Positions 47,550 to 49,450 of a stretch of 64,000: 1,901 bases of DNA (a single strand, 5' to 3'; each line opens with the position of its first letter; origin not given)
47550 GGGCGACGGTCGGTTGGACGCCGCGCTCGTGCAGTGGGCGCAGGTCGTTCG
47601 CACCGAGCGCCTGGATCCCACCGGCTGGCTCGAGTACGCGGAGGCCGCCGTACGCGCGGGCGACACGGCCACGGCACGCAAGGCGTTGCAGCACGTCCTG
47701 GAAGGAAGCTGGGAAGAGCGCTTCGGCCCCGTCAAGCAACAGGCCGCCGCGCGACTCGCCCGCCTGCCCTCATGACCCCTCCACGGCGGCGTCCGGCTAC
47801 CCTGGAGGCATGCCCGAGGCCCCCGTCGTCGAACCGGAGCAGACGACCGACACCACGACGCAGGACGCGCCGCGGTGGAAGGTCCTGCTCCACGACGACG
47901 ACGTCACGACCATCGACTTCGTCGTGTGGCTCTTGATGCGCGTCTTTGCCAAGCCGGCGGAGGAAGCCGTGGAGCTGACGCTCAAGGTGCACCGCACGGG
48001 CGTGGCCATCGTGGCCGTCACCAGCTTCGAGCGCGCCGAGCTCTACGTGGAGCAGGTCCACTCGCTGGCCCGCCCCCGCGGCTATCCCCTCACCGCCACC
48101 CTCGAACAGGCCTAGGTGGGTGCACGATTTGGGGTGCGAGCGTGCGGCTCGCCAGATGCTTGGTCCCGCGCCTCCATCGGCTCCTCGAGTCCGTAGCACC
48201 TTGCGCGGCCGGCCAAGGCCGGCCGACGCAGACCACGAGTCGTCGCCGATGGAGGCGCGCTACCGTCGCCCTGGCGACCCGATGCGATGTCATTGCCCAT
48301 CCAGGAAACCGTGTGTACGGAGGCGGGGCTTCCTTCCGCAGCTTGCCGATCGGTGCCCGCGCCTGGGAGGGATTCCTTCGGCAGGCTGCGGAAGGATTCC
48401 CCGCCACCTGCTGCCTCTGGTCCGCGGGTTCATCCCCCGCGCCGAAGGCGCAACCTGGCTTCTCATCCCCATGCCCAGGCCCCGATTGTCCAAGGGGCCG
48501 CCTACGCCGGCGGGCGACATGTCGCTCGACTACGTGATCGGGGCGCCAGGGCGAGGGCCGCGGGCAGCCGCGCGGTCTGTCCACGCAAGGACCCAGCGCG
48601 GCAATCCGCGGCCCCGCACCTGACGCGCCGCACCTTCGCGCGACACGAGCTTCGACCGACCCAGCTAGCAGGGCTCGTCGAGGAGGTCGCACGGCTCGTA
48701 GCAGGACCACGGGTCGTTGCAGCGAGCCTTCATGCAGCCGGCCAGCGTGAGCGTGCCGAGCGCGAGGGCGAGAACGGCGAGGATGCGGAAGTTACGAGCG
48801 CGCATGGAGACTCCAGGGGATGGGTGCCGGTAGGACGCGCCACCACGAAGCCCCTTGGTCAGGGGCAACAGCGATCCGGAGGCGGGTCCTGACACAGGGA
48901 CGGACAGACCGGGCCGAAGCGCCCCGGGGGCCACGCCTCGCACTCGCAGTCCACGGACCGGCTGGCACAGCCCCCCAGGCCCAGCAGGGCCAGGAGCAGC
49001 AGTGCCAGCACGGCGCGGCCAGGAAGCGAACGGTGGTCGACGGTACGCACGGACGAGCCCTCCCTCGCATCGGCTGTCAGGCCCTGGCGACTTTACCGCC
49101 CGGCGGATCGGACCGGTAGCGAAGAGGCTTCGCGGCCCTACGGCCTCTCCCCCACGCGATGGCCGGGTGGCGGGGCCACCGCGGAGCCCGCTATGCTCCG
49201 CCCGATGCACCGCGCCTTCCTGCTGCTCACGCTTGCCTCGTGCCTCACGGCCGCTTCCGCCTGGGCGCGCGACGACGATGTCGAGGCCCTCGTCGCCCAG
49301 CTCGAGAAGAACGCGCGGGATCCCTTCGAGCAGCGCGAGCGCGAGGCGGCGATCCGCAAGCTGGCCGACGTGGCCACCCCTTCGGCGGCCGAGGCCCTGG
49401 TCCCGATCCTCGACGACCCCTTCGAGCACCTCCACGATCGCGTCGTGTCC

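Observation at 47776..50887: Orphan clpS, two tiny Cys-rich lipoproteins and a HEAT+vWA secreted protein clustered after the giant gene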

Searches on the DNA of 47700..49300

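Call 13: search_rna_families(source=window, start=47700, end=49300, threshold=evalue, max_evalue=5)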
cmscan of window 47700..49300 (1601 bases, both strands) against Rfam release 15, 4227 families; matches with E-value up to 5: 11.
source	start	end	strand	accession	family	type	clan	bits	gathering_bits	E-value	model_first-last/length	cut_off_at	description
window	48552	48616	+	RF03412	mir-1915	Gene; miRNA;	-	29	95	0.042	1-73/73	no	mir-1915 microRNA precursor family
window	48330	48397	+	RF00798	mir-49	Gene; miRNA;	-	28.5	60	0.0037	1-74/74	no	mir-49 microRNA precursor family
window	48330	48397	-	RF00798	mir-49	Gene; miRNA;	-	25.1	60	0.029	1-74/74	no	mir-49 microRNA precursor family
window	48313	48413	+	RF02010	mir-3180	Gene; miRNA;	-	25.1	99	0.27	1-92/92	no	mir-3180 microRNA precursor family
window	48327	48403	+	RF00102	VA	Gene;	-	24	62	0.31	1-159/159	no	VA RNA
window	48323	48404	+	RF03941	mir-3158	Gene; miRNA;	-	23.7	97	0.2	1-81/81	no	mir-3158 microRNA precursor family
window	48554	48615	-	RF03859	mir-6132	Gene; miRNA;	-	20.8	112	0.17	24-69/94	no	mir-6132 microRNA precursor family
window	48956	49013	-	RF02025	mir-3017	Gene; miRNA;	-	20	51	1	1-70/70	no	mir-3017 microRNA precursor family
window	48157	48242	-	RF01698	Chloroflexi-1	Gene; sRNA;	-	19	80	0.8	1-84/84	no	Chloroflexi-1 RNA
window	48199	48248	-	RF03006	M23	Gene; sRNA;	-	17.3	41.2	4.1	1-53/53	no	M23 RNA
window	48179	48246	+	RF03032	narK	Cis-reg;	-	16.5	43.2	3.4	1-72/72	no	narK RNA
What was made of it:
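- On Known RNA families (for the 549-nt spacer): In the spacer there are only sub-threshold miRNA-like hairpin hits (call 13).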

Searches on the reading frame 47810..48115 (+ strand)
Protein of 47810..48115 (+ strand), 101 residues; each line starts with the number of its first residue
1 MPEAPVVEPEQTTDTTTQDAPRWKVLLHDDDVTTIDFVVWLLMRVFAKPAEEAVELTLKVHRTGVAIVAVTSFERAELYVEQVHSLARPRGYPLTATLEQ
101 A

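Call 8: search_protein_families(library=pfam, proteins=[window:47810-48115:+], max_evalue=0.01)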
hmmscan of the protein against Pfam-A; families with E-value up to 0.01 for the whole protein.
window:47810-48115:+ (101 aa): 1 family
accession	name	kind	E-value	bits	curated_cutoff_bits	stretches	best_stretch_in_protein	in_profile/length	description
PF02617.22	ClpS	-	1.9e-27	95.3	23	1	20-97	3-80/80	ATP-dependent Clp protease adaptor protein ClpS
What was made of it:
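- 47810..48115 (+): clpS, encoding a 101-aa N-degron adaptor homologue, probably co-transcribed with the giant gene. Pfam ClpS 1.9e-27 (call 8).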

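Call 12: search_protein_families(library=ncbifam, proteins=[window:47810-48115:+], max_evalue=1)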
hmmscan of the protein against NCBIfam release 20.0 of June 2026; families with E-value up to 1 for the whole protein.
window:47810-48115:+ (101 aa): 10 families
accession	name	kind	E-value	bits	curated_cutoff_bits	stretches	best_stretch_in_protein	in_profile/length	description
NF000669.1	PRK00033.1-2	equivalog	1.4e-18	66.7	149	1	12-100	5-93/94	ATP-dependent Clp protease adapter ClpS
NF000671.1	PRK00033.1-4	equivalog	8.1e-18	64.4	107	1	10-85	4-80/91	ATP-dependent Clp protease adapter ClpS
NF000672.0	PRK00033.1-5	equivalog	1.8e-17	63.2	112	1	13-101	16-104/104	ATP-dependent Clp protease adapter ClpS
NF000670.0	PRK00033.1-3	equivalog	3.4e-16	59.3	143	1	14-101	19-106/106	ATP-dependent Clp protease adapter ClpS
NF009563.0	PRK13019.1-3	equivalog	5.4e-14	51.9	117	1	2-84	6-89/101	ATP-dependent Clp protease adapter ClpS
NF009564.0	PRK13019.1-4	equivalog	2.5e-12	46.9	143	1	6-99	5-98/101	ATP-dependent Clp protease adapter ClpS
NF009561.0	PRK13019.1-1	equivalog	2.7e-10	40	159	1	3-99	3-100/103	ATP-dependent Clp protease adapter ClpS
NF000668.1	PRK00033.1-1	equivalog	8.9e-10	38.6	86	1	22-86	4-68/77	ATP-dependent Clp protease adapter ClpS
NF009562.0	PRK13019.1-2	equivalog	1.1e-08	35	160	1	15-85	13-84/95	ATP-dependent Clp protease adapter ClpS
NF009565.0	PRK13019.1-5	equivalog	1.3e-08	34.7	158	1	12-85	13-87/98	ATP-dependent Clp protease adapter ClpS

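Call 73: search_solved_structures(query=window:47810-48115:+, max_evalue=0.001, show_alignments=3)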
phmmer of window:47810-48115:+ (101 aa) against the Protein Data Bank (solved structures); distinct sequences matched with E-value up to 0.001: 14.
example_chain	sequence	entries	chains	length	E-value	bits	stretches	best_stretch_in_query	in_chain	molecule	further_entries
3dnj_A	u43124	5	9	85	1.4e-13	54.2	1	18-100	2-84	ATP-dependent Clp protease adapter protein clpS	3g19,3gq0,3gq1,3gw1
3g1b_A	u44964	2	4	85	2.7e-13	53.2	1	18-100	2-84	ATP-dependent Clp protease adapter protein clpS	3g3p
3o2b_A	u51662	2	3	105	7e-12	48.7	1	19-101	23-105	ATP-dependent Clp protease adaptor protein ClpS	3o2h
1mbu_C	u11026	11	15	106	7.2e-12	48.7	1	19-101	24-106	Protein yljA | ATP-dependent Clp protease adaptor protein clpS | ATP-dependent Clp protease adapter protein ClpS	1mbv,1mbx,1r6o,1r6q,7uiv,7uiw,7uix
2wa8_A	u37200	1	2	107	7.4e-12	48.6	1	19-101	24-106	ATP-DEPENDENT CLP PROTEASE ADAPTER PROTEIN CLPS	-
2w9r_A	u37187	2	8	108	7.6e-12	48.6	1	19-101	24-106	ATP-DEPENDENT CLP PROTEASE ADAPTER PROTEIN CLPS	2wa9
3o2o_A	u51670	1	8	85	9.6e-12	48.3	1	22-101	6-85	ATP-dependent Clp protease adaptor protein ClpS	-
3o1f_A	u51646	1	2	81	1.4e-11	47.7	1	23-101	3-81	ATP-dependent Clp protease adapter protein clpS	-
1lzw_A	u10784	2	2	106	1.9e-10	44.1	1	19-101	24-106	Protein yljA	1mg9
4yjm_A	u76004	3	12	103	2.6e-07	34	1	8-99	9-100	ATP-dependent Clp protease adapter protein ClpS 2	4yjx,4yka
9ayn_A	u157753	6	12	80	1.9e-06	31.3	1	19-86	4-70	ATP-dependent Clp protease adapter protein ClpS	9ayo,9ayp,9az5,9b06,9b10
9b1p_A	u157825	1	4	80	2e-06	31.2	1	19-86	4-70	ATP-dependent Clp protease adapter protein ClpS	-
7d34_A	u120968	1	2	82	5e-05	26.8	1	20-83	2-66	ATP-dependent Clp protease adapter protein CLPS1, chloroplastic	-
4o2x_A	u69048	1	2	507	8.6e-05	26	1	18-83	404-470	Maltose-binding periplasmic protein, ATP-dependent Clp protease adaptor protein ClpS conta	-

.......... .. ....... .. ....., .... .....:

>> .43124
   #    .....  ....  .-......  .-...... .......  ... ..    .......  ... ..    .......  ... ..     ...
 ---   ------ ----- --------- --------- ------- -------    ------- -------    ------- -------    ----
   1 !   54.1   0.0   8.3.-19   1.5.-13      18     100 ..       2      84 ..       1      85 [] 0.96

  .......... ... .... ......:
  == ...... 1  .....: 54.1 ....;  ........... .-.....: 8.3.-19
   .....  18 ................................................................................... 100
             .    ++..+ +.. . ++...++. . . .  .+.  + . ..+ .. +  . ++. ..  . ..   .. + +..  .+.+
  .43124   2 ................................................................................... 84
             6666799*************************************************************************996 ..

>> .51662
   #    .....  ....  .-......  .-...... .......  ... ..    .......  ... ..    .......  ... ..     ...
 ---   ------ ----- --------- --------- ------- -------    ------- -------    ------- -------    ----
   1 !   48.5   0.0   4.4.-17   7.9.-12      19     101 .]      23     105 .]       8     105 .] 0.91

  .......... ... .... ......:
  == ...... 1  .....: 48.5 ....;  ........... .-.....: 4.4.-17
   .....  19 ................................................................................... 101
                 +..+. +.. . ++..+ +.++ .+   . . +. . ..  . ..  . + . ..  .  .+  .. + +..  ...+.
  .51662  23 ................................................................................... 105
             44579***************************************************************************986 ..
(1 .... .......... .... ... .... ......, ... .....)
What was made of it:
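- On ClpS (PF02617): Aligns with Caulobacter and E. coli ClpS, retaining D-D, T and V-H, with N changed to H at the first pocket residue (call 73).
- Closest known: clpS-clpA operon of Proteobacteria. Same: A bona fide ClpS domain with most N-degron pocket residues retained (calls 8, 73).
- Checked: It matches Pfam ClpS at 1.9e-27 (call 8) and aligns over its full length with Caulobacter and E. coli ClpS (call 73).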

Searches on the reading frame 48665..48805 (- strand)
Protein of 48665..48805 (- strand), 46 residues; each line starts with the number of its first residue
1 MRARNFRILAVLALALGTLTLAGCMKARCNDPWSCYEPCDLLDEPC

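Call 8: search_protein_families(library=pfam, proteins=[window:48665-48805:-], max_evalue=0.01)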
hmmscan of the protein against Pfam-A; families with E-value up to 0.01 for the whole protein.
window:48665-48805:- (46 aa): 0 families

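Call 11: find_encoding_contigs(protein=window:48665-48805:-, flank=3000, max_places=6)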
Protein window:48665-48805:- (46 aa): 4 contigs read that carry it; 2 places shown.
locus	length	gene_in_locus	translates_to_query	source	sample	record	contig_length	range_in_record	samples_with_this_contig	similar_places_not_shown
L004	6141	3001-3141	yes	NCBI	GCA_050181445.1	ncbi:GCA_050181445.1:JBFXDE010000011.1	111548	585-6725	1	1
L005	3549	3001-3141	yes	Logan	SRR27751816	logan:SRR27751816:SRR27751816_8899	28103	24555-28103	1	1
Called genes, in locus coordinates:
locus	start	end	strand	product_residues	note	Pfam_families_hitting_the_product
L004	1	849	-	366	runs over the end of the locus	PF01571:GCV_T, PF08669:GCV_T_C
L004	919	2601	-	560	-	PF13646:HEAT_2 (faint), PF02985:HEAT (faint)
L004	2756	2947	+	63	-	-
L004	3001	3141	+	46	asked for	-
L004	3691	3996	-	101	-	PF02617:ClpS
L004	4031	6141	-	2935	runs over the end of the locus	PF08487:VIT, PF13519:VWA_2 (weak), PF13768:VWA_3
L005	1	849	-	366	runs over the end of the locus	PF01571:GCV_T, PF08669:GCV_T_C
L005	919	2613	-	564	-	PF02985:HEAT (faint), PF13646:HEAT_2 (faint)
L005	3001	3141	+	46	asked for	-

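Call 12: search_protein_families(library=ncbifam, proteins=[window:48665-48805:-], max_evalue=1)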
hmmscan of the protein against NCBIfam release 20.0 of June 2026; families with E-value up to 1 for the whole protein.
window:48665-48805:- (46 aa): 1 family
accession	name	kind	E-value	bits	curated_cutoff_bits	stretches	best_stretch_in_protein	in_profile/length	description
NF047847.2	SS_mature_LptM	equivalog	0.032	14.3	27.7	1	1-24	1-20/31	LPS translocon maturation chaperone LptM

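Call 15: find_homologous_proteins(query=window:48665-48805:-, max_evalue=10)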
Query window:48665-48805:- (46 aa): 1 proteins with E <= 10 among 1 candidates.
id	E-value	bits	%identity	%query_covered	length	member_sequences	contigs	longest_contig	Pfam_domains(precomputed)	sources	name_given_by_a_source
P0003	2.4e-19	85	83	100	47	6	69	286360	-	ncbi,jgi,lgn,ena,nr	ncbi:MAG: hypothetical protein R3F05_12175 [Planctomycetota bacterium]|nr:hypothetical protein [Plan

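Call 17: find_encoding_contigs(protein=P0003, flank=6000, max_places=10)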
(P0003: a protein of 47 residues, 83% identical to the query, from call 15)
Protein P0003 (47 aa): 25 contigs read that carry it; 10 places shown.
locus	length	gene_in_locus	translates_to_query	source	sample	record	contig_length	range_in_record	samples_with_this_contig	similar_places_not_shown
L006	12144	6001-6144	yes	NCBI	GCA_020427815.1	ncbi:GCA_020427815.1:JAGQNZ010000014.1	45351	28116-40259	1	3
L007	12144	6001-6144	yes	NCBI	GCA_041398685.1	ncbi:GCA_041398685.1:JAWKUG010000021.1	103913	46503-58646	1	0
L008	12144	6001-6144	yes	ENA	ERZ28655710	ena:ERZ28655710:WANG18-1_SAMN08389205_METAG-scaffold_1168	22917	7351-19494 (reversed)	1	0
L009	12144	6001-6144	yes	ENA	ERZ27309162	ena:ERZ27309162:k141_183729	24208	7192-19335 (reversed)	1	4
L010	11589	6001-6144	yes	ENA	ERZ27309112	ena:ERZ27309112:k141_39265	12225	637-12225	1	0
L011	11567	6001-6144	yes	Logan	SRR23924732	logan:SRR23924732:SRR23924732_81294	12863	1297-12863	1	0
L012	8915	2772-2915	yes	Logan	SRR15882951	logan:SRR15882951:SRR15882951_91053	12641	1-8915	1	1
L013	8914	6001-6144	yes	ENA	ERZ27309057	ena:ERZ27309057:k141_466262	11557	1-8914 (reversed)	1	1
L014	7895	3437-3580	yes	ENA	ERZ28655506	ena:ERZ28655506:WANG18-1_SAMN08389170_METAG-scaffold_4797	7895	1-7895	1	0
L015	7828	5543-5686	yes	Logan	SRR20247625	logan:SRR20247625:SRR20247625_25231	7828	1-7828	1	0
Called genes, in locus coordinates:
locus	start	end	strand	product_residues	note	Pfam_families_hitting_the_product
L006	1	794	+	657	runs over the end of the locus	-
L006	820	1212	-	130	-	PF18902:DUF5658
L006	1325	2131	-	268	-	PF01790:LGT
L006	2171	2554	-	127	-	PF01597:GCV_H, PF00364:Biotin_lipoyl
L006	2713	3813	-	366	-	PF01571:GCV_T, PF08669:GCV_T_C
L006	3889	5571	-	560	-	PF13646:HEAT_2 (faint), PF02985:HEAT (faint)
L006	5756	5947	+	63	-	-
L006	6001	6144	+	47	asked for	-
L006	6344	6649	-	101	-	PF02617:ClpS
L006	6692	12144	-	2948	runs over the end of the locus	PF08487:VIT, PF13519:VWA_2 (weak), PF13768:VWA_3 (weak)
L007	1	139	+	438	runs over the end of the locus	-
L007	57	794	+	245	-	-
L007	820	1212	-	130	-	PF18902:DUF5658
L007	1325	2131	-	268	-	PF01790:LGT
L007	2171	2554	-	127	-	PF01597:GCV_H, PF00364:Biotin_lipoyl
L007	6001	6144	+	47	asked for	-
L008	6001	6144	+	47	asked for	-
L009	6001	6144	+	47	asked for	-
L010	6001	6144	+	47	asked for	-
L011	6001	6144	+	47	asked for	-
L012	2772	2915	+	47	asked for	-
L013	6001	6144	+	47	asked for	-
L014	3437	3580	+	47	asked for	-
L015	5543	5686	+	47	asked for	-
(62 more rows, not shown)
